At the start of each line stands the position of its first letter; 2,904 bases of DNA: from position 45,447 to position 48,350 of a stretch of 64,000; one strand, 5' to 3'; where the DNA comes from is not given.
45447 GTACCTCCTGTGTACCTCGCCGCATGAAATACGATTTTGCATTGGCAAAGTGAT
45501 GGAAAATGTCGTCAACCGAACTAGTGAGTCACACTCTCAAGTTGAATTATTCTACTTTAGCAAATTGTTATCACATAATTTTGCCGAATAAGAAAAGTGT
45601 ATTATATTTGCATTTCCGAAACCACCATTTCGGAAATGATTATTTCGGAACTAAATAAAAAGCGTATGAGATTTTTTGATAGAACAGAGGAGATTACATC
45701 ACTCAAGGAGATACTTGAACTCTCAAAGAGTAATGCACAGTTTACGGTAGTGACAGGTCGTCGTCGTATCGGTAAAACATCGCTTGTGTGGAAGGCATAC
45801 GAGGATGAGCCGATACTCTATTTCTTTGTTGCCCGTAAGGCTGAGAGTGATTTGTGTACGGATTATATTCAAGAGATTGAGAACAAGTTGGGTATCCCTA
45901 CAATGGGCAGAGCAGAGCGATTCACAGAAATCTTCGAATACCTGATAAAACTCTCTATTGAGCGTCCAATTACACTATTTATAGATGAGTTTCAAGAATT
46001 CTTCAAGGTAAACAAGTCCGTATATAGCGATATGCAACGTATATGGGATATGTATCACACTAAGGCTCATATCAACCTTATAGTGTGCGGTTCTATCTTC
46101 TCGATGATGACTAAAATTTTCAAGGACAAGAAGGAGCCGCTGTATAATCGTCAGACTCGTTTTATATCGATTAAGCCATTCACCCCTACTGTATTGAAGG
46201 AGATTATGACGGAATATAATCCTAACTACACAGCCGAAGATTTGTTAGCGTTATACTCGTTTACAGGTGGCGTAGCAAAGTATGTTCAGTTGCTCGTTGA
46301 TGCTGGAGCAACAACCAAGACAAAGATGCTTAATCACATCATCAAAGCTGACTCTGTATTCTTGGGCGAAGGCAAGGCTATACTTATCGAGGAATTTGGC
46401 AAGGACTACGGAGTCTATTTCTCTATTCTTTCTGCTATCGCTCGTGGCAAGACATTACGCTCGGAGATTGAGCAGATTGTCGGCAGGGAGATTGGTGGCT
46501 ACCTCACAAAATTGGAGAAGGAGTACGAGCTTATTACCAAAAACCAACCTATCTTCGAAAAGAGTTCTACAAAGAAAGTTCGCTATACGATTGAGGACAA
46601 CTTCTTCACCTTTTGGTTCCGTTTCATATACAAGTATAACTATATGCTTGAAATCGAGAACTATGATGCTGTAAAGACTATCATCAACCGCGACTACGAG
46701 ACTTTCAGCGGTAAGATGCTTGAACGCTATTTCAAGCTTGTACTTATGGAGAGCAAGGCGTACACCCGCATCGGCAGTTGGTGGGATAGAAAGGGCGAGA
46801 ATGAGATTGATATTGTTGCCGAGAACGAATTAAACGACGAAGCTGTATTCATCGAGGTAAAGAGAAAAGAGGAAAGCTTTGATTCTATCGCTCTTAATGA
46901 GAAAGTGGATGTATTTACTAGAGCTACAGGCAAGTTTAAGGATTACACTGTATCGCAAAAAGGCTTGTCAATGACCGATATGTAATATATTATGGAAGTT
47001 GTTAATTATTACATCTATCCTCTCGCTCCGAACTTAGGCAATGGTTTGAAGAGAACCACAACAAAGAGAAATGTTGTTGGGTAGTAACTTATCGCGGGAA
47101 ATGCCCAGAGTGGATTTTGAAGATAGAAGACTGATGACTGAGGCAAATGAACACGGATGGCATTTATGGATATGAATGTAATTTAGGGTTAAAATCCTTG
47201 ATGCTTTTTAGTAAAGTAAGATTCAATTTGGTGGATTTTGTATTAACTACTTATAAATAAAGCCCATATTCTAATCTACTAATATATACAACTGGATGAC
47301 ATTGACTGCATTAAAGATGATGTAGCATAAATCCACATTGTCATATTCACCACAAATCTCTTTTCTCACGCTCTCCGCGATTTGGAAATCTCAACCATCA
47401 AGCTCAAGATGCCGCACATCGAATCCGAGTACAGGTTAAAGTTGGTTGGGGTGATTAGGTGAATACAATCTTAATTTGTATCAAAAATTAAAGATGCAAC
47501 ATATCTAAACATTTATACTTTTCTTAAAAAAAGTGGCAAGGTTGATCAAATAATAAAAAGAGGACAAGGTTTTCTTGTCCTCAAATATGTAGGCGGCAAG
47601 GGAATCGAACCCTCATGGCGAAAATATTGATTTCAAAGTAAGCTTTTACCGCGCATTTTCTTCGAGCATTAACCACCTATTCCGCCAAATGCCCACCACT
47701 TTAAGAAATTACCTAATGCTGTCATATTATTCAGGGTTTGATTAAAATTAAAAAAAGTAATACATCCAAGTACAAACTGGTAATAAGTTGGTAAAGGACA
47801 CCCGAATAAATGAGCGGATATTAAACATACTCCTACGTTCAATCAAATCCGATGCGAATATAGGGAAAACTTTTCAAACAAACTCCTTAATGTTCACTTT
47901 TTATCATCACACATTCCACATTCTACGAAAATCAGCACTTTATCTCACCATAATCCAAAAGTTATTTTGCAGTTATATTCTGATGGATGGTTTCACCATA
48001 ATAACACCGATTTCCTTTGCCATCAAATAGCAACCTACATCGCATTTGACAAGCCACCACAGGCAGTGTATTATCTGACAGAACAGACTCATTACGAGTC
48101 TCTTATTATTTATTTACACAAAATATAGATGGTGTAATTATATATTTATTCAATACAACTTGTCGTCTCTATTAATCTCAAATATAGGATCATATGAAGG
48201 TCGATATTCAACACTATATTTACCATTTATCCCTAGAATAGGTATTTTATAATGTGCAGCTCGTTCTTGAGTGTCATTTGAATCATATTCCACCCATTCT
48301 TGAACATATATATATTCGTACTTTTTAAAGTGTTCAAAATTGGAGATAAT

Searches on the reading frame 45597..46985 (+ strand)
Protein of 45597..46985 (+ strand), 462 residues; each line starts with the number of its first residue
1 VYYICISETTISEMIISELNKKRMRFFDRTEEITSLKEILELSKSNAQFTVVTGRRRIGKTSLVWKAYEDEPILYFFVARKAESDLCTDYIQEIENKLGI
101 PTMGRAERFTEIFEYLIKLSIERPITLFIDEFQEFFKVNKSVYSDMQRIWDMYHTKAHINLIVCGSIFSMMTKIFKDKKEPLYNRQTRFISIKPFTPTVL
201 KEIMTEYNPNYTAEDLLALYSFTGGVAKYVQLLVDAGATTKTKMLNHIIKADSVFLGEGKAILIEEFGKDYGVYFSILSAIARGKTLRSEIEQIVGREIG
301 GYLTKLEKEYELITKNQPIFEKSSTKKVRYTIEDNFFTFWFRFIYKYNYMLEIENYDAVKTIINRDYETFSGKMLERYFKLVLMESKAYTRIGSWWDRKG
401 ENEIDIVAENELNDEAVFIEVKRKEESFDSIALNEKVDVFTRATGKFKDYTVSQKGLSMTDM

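Call 3: search_protein_families(library=pfam, proteins=[window:45597-46985:+], max_evalue=1)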
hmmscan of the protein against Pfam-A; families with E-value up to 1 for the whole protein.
window:45597-46985:+ (462 aa): 9 families
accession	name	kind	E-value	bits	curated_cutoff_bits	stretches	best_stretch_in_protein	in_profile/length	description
PF01637.24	ATPase_2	-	5.3e-20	72.6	33.2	1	26-231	1-223/225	ATPase domain predominantly from Archaea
PF03008.20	DUF234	-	4.8e-15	56.2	22.5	1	340-426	1-92/100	Archaea bacterial proteins of unknown function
PF13401.12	AAA_22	-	4.6e-06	27.4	27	1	45-166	3-123/130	AAA domain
PF13173.12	AAA_14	-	1.1e-05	25.8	27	1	48-172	3-104/129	AAA domain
PF13191.12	AAA_16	-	3e-05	25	32.6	1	25-135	1-144/167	AAA ATPase domain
PF13635.12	DUF4143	-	0.0015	18.7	28.1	1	363-423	104-159/160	Domain of unknown function (DUF4143)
PF14516.12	AAA_35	-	0.0021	17.4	27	1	102-249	106-254/331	AAA-like domain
PF04471.18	Mrr_cat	-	0.092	13.3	21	1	370-435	4-68/115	Restriction endonuclease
PF20703.3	nSTAND1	-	0.14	12.2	27.1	1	22-64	12-50/379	Novel STAND NTPase 1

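Call 4: search_protein_families(library=padloc, proteins=[window:45597-46985:+], max_evalue=1)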
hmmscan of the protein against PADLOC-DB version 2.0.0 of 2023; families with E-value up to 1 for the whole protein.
window:45597-46985:+ (462 aa): 4 families
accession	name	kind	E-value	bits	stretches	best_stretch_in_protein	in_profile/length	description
PDLC04985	PDC-S27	-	6.2e-46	155.3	1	24-455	4-452/484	-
PDLC04984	PDC-S27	-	2.5e-36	123.5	1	26-444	4-438/474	-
PDLC04791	PDC-S01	-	1e-07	29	2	35-171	9-125/395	-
PDLC04790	PDC-S01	-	0.0011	15.8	1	372-425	314-369/422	-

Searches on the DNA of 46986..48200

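Call 73: search_rna_families(source=window, start=46986, end=48200, threshold=evalue, max_evalue=1, show_alignments=2)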
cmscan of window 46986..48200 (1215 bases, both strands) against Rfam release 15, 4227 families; matches with E-value up to 1: 1.
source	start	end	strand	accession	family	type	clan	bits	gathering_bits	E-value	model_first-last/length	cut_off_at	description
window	47599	47613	-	RF00023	tmRNA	Gene;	CL00001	11.1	47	0.048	348-362/374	no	transfer-messenger RNA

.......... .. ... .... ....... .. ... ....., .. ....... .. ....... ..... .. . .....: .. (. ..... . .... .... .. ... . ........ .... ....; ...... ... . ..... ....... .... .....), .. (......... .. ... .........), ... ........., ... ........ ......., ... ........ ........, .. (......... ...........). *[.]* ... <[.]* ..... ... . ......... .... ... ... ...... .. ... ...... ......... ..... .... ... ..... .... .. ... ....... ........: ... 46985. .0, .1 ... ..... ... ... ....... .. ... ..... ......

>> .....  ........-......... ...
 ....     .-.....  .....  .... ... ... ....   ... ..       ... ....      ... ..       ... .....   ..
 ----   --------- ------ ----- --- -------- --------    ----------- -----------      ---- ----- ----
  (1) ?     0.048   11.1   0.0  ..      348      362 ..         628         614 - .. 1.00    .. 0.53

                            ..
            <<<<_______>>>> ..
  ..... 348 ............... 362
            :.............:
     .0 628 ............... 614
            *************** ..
